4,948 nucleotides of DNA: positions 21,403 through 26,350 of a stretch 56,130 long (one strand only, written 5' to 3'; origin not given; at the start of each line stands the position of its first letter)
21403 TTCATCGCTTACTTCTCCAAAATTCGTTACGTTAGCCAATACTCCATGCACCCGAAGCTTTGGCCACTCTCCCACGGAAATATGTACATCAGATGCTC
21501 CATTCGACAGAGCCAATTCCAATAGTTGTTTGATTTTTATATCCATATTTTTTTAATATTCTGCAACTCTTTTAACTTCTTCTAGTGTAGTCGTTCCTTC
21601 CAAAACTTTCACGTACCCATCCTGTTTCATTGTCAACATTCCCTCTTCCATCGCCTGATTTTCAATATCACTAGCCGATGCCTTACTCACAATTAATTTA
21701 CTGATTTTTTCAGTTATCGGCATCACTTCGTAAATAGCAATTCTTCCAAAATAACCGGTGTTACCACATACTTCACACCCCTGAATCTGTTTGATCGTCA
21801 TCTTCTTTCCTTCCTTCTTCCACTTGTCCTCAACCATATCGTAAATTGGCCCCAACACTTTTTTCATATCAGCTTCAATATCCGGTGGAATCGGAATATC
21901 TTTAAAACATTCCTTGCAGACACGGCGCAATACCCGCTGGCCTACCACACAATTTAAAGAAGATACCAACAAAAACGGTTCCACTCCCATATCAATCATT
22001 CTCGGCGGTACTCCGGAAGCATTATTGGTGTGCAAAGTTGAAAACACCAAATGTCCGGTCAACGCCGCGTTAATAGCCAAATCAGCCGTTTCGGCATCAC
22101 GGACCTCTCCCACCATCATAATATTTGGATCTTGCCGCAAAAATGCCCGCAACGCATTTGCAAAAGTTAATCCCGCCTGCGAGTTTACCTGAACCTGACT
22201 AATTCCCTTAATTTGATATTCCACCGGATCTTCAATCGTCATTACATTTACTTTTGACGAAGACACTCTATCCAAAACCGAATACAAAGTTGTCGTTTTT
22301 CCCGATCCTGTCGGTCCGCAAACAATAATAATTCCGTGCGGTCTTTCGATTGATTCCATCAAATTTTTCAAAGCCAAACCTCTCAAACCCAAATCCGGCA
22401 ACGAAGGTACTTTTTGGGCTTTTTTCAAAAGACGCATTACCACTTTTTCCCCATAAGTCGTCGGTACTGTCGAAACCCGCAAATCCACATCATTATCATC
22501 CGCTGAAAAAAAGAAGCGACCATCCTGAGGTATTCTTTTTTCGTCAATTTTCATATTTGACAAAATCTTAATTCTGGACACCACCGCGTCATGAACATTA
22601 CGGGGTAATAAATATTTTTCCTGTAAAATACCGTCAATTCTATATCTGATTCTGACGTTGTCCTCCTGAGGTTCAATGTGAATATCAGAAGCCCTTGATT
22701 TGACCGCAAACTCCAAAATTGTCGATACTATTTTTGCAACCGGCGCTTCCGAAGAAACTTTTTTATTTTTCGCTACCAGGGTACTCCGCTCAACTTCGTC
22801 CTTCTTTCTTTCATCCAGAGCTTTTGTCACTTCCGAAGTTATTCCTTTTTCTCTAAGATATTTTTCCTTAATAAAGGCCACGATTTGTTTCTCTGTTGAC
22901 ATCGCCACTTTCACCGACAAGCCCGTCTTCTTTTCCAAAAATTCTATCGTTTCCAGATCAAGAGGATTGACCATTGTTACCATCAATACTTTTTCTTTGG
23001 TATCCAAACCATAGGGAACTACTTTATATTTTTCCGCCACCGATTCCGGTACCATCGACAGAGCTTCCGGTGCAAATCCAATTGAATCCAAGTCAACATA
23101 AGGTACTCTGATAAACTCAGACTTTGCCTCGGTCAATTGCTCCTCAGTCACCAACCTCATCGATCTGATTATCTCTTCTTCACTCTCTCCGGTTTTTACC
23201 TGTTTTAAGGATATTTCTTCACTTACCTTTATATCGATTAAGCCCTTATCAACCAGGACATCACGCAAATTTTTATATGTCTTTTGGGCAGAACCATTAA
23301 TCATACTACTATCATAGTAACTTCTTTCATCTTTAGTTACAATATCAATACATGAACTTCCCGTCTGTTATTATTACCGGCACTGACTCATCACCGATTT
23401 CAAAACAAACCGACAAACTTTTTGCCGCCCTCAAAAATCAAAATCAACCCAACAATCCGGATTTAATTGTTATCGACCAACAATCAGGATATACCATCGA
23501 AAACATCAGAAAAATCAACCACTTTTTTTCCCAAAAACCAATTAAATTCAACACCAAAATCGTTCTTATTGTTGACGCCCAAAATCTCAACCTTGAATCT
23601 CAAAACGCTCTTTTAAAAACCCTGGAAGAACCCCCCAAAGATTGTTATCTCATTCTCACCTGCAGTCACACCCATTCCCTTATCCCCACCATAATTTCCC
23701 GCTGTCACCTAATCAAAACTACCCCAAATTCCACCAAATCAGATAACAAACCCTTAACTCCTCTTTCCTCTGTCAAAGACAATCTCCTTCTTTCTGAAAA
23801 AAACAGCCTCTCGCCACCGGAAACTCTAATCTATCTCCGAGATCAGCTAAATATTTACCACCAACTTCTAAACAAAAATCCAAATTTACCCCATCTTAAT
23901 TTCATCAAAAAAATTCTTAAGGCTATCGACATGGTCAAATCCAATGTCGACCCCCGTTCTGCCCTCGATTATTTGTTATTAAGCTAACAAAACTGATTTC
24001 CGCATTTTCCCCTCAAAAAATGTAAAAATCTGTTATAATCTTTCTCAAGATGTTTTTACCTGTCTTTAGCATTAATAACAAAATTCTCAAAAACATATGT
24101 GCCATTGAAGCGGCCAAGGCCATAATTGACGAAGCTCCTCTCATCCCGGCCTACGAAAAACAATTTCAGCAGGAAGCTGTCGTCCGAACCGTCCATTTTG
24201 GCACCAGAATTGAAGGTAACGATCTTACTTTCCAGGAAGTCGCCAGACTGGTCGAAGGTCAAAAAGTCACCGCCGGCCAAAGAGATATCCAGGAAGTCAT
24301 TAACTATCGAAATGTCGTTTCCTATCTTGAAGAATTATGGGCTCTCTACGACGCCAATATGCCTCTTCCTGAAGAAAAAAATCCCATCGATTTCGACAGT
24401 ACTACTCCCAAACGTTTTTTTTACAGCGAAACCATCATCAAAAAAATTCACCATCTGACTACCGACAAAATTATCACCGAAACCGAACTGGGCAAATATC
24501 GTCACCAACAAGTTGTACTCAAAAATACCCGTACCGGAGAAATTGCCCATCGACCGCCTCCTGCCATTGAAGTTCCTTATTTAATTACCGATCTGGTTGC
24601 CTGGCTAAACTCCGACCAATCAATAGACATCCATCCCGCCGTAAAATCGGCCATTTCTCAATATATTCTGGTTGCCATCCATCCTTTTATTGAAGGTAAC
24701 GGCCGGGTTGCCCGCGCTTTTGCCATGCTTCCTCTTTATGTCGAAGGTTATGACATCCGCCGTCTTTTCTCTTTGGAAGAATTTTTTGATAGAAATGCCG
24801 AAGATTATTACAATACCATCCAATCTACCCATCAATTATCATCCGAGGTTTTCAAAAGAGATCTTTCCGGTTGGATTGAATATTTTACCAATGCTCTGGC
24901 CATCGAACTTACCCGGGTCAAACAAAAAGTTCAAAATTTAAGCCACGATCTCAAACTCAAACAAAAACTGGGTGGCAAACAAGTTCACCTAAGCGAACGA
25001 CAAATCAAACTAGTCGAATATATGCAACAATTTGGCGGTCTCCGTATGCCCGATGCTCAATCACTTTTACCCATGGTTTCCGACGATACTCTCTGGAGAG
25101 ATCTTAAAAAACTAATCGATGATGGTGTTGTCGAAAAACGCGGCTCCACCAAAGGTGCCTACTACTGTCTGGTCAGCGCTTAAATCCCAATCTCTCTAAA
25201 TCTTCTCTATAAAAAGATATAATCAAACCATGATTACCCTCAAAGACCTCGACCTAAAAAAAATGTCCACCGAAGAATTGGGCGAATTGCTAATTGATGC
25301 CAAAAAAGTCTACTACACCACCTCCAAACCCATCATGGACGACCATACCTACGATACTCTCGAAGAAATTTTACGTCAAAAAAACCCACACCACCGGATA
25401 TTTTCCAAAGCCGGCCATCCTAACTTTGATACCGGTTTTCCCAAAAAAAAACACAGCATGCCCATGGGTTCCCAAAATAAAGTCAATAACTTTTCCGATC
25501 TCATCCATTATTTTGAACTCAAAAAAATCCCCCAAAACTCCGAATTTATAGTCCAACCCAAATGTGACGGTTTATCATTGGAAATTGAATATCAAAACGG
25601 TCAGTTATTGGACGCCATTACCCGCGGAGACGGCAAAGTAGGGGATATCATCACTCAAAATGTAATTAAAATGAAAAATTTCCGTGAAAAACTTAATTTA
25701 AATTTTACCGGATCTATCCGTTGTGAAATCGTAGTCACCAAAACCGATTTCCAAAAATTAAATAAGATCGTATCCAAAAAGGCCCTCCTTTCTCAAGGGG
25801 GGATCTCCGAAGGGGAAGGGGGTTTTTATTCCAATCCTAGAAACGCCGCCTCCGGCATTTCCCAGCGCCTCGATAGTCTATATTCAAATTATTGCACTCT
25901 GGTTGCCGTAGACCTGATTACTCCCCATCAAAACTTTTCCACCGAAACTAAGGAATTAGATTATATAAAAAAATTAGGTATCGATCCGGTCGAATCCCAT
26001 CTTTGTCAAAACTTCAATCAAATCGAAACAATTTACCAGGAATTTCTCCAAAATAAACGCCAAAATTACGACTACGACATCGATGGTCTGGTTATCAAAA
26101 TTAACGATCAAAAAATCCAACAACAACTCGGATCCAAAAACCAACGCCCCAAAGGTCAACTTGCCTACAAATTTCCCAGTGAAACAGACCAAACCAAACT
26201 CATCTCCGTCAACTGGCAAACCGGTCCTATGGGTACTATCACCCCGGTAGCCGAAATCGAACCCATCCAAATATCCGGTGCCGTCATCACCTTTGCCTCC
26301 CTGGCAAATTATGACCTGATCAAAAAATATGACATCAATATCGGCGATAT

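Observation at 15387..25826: G/C-rich hairpin repeat family found intergenically and inserted in frame inside pilD and ligA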

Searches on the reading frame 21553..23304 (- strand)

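Call 12: search_protein_families(library=pfam, proteins=[window:21553-23304:-])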
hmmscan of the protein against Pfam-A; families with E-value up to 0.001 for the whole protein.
window:21553-23304:- (583 aa): 6 families
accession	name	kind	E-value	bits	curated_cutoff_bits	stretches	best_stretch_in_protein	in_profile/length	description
PF00437.27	T2SSE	-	2.2e-126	421.9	24.9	1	185-579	4-370/370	Type II/IV secretion system protein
PF05157.20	MshEN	-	6.3e-13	49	23.1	1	66-152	2-87/90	MshEN domain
PF13401.12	AAA_22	-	0.00012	22.8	27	1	322-364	4-46/130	AAA domain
PF01637.24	ATPase_2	-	0.00051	20.4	33.2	0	308-385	4-82/225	ATPase domain predominantly from Archaea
PF13191.12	AAA_16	-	0.0009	20.2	32.6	0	311-378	11-83/167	AAA ATPase domain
PF04851.21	ResIII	-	0.00093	19.6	22.5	0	311-354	11-56/164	Type III restriction enzyme, res subunit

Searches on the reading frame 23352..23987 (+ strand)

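Call 12: search_protein_families(library=pfam, proteins=[window:23352-23987:+])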
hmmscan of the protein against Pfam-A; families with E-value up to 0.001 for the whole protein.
window:23352-23987:+ (211 aa): 2 families
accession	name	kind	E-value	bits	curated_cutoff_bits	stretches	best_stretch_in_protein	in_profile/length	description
PF13177.12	DNA_pol3_delta2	-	3.4e-26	92.6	27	1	28-124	61-158/161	DNA polymerase III, delta subunit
PF06144.19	DNA_pol3_delta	-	0.00016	22.1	21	1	7-105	2-101/124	DNA polymerase III, delta subunit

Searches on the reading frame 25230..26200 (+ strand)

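Call 70: search_solved_structures(query=window:25230-26200:+, show_alignments=2, max_evalue=1e-20)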
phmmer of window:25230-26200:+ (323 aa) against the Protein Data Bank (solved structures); distinct sequences matched with E-value up to 1e-20: 15.
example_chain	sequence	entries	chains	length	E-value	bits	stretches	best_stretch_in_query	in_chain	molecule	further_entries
4glw_A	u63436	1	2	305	2.4e-31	112.6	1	16-317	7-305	DNA ligase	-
4uco_A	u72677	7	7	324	5e-31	111.5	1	24-321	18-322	DNA LIGASE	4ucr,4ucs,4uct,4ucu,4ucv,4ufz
3uq8_A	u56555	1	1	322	1.3e-30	110.1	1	24-321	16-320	DNA ligase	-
3bac_A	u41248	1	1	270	3.9e-30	108.5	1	68-321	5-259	DNA ligase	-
3pn1_A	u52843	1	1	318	4e-30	108.5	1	24-317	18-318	DNA ligase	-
4eeq_A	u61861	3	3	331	3.3e-29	105.5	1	15-322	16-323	DNA ligase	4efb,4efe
1tae_A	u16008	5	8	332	3.4e-29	105.5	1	15-322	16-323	DNA ligase, NAD-dependent | DNA ligase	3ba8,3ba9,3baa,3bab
1ta8_A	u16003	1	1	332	3.4e-29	105.5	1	15-322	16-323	DNA ligase, NAD-dependent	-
3jsl_A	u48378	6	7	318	3.6e-29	105.4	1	14-319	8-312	DNA ligase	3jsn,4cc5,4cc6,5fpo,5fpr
4lh6_A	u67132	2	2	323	3.8e-29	105.3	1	15-321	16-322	DNA ligase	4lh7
8jyd_A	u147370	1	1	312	3.1e-26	95.7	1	15-316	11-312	DNA ligase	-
1b04_A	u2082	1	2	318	5.4e-26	95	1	14-319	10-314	PROTEIN (DNA LIGASE)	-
4glx_A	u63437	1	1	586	6.5e-23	84.8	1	18-321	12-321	DNA ligase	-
2owo_A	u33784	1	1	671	9.4e-23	84.3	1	19-321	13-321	DNA ligase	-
5tt5_A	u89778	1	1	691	5.3e-22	81.8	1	16-321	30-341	DNA ligase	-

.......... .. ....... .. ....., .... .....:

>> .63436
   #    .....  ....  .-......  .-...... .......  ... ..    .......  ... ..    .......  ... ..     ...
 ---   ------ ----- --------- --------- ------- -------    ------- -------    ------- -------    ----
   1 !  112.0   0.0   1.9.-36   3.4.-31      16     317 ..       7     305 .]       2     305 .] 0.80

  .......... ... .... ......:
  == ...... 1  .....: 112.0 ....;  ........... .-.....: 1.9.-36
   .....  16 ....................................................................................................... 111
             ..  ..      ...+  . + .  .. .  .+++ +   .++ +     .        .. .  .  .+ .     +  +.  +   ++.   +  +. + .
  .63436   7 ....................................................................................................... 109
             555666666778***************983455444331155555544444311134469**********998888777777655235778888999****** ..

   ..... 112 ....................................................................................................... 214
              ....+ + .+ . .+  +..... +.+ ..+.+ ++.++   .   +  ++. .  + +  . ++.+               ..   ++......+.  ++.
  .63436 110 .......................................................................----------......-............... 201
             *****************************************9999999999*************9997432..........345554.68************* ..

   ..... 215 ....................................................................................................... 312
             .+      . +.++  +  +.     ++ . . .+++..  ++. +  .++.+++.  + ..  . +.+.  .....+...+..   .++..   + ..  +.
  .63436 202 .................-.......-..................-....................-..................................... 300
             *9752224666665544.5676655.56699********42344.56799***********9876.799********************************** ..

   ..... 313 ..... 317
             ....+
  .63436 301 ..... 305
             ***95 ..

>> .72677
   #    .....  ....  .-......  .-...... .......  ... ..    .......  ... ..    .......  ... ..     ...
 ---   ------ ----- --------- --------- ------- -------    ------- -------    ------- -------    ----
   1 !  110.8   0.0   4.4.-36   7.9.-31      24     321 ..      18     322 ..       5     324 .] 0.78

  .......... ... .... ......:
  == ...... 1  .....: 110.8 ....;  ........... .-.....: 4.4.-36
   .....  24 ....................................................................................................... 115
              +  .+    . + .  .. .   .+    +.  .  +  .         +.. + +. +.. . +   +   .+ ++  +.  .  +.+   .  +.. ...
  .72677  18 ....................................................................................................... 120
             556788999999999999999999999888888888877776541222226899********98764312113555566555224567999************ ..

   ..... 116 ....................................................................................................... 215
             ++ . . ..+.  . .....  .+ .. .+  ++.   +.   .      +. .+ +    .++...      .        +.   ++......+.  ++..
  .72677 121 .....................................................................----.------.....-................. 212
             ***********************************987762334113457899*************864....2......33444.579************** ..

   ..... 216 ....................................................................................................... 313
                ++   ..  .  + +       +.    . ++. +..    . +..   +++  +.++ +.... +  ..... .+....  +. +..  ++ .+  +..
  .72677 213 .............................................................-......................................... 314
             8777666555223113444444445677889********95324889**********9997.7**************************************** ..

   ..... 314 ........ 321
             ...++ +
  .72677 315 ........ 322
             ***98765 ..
